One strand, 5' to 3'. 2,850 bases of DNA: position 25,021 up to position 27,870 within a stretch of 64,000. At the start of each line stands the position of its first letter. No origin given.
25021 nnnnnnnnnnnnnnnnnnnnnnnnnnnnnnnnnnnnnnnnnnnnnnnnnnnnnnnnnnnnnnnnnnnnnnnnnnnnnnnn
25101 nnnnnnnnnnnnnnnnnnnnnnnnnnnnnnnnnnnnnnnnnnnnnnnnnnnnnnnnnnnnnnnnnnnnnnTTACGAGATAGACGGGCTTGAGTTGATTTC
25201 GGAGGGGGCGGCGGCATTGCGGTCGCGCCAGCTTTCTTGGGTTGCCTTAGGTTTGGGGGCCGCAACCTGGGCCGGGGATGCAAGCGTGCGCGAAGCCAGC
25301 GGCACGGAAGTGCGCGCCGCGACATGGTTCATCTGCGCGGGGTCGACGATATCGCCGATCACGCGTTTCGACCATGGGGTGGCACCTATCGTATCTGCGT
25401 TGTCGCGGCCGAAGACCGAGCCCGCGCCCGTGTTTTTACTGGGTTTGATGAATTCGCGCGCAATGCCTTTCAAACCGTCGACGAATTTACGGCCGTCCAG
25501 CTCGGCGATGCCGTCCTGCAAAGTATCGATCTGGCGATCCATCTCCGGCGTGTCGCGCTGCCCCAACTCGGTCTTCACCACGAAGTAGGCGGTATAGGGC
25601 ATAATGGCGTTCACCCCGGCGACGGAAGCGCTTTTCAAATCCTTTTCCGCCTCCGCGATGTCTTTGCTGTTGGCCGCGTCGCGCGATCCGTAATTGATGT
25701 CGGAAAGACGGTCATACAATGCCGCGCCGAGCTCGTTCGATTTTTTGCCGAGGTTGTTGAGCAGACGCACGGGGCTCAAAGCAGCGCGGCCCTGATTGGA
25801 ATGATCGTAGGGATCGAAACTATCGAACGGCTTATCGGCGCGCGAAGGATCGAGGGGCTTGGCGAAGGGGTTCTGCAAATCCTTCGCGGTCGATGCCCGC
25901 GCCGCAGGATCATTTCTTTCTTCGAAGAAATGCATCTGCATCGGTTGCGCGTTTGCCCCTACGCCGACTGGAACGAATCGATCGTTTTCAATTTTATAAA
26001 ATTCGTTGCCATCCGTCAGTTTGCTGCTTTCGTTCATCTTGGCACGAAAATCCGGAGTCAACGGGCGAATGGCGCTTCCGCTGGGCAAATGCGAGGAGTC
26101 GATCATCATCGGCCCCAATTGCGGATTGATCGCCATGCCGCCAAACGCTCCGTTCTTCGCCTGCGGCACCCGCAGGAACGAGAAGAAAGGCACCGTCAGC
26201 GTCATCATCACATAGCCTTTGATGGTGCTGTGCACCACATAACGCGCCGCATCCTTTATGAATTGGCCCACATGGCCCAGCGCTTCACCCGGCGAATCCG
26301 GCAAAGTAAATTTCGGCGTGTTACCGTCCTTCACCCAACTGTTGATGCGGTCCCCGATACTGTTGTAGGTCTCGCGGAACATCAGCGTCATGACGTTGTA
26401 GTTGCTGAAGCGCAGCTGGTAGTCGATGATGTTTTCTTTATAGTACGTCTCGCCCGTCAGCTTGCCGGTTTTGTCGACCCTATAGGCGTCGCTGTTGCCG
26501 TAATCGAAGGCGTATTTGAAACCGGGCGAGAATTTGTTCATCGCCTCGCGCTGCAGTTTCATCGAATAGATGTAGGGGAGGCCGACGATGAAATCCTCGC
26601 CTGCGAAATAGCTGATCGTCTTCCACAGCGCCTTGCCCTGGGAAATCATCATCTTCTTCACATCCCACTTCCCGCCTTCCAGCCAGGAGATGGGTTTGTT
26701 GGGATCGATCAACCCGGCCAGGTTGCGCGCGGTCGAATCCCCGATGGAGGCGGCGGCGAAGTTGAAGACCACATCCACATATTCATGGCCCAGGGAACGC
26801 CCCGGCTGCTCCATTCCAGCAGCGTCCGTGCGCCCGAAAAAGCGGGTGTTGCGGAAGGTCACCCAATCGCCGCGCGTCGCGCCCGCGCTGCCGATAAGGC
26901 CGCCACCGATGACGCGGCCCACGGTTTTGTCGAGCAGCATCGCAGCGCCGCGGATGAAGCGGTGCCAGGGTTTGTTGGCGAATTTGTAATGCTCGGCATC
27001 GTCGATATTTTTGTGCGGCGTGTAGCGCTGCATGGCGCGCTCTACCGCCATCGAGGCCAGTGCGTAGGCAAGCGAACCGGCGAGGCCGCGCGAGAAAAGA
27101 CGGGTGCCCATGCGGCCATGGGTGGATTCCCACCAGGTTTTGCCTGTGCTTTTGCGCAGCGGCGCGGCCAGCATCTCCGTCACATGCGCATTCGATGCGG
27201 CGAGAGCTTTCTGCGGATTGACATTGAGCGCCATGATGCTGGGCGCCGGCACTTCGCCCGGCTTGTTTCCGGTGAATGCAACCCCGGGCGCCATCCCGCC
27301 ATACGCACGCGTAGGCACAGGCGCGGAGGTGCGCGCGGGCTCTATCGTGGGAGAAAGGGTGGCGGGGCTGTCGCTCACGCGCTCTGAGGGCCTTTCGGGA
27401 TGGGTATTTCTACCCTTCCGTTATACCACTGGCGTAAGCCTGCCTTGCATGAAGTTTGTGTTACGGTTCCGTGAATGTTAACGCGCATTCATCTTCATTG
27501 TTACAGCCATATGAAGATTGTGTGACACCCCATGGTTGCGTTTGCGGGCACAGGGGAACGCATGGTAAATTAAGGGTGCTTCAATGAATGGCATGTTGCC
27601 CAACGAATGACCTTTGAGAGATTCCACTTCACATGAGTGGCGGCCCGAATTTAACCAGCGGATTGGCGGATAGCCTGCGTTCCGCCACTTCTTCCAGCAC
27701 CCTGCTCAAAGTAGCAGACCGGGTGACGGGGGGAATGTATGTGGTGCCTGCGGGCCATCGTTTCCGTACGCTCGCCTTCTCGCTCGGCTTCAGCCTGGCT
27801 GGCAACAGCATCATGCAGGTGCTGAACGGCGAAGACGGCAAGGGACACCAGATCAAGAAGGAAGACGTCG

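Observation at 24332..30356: Divergent locus of two giant, apparently paralogous ORFan membrane proteins plus a TAATG-coupled coiled-coil partner: best candidate for an undescribed system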

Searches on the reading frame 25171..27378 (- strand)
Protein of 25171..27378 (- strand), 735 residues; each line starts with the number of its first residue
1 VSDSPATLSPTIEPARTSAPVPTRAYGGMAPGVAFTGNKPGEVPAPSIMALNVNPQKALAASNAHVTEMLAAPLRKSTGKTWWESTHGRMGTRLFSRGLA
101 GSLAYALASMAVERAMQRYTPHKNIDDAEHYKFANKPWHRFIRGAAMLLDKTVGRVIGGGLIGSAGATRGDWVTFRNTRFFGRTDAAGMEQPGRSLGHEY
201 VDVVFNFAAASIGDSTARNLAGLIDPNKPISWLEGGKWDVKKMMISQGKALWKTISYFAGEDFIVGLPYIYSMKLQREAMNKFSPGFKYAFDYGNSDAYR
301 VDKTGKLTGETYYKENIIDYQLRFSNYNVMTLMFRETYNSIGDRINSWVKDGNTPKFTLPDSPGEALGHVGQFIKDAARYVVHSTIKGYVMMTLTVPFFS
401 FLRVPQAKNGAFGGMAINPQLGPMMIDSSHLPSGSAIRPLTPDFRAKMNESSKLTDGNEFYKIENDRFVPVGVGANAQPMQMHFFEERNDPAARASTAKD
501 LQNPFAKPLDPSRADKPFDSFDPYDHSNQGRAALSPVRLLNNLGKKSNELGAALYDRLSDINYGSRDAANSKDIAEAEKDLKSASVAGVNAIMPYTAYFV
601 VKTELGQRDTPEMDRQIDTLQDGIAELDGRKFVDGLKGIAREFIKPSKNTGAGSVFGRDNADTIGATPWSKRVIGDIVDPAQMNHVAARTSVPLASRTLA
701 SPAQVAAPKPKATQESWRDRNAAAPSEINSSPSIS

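Call 3: search_protein_families(library=pfam, proteins=[window:25171-27378:-], max_evalue=1)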
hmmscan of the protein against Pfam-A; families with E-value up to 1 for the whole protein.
window:25171-27378:- (735 aa): 0 families

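Call 4: search_protein_families(library=ncbifam, proteins=[window:25171-27378:-], max_evalue=1)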
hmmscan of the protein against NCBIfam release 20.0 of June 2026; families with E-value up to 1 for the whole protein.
window:25171-27378:- (735 aa): 0 families

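Call 6: search_protein_families(library=padloc, proteins=[window:25171-27378:-], max_evalue=1)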
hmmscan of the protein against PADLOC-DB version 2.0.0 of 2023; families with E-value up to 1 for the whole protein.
window:25171-27378:- (735 aa): 0 families

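Call 7: search_protein_families(library=phrogs, proteins=[window:25171-27378:-], max_evalue=1)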
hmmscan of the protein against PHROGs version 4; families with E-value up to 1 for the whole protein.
window:25171-27378:- (735 aa): 1 family
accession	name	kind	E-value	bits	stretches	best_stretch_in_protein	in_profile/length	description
phrog_26939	-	unknown function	0.11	14.1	0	652-726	14-88/104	-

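Call 9: find_homologous_proteins(query=window:25171-27378:-)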
Query window:25171-27378:- (735 aa): 2 proteins with E <= 0.001 among 8000 candidates.
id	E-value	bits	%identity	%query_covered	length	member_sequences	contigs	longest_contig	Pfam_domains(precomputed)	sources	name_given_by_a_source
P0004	0.0e+0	1681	100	100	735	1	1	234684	-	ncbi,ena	-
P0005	6.7e-256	869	57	99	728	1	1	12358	-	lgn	-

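Call 58: find_encoding_contigs(protein=P0004, flank=2000, max_places=3)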
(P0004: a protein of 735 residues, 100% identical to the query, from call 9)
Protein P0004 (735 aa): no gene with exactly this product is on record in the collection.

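Call 85: search_solved_structures(query=A8, max_evalue=1)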
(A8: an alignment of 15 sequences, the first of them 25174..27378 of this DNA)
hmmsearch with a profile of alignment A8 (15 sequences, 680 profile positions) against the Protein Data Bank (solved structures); distinct sequences matched with E-value up to 1: 0.

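Call 86: search_protein_families(library=pfam, alignment_id=A8, max_evalue=0.1)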
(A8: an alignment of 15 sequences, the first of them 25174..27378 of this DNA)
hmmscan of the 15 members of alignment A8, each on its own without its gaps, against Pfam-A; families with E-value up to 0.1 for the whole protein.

A. member 1, window:25174-27378:- (735 aa): 0 families

B. families by the number of members that match (of 15 scanned): 1 family
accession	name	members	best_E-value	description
PF21970.1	HOXB-AS3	1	0.041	HOXB-AS3 peptide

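Call 116: search_protein_families(library=ncbifam, alignment_id=A8, max_evalue=0.01)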
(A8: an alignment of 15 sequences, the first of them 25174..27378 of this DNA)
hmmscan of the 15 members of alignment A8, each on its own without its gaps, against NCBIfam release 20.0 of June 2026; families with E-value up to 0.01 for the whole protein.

A. member 1, window:25174-27378:- (735 aa): 0 families

B. families by the number of members that match (of 15 scanned): 1 family
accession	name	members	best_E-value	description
TIGR01716.1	RGG_Cterm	1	0.0087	transcriptional activator, Rgg/GadR/MutR family, C-terminal domain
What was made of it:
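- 25171..27378 (-): F1: 735-aa protein of a second unannotated family; the divergent partner of F0. No Pfam, NCBIfam or PDB match for 15 members (calls 85, 86, 116).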

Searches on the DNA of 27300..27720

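Call 89: search_rna_families(source=window, start=27300, end=27720, threshold=evalue, max_evalue=1)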
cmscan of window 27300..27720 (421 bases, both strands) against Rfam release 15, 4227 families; matches with E-value up to 1: 0.
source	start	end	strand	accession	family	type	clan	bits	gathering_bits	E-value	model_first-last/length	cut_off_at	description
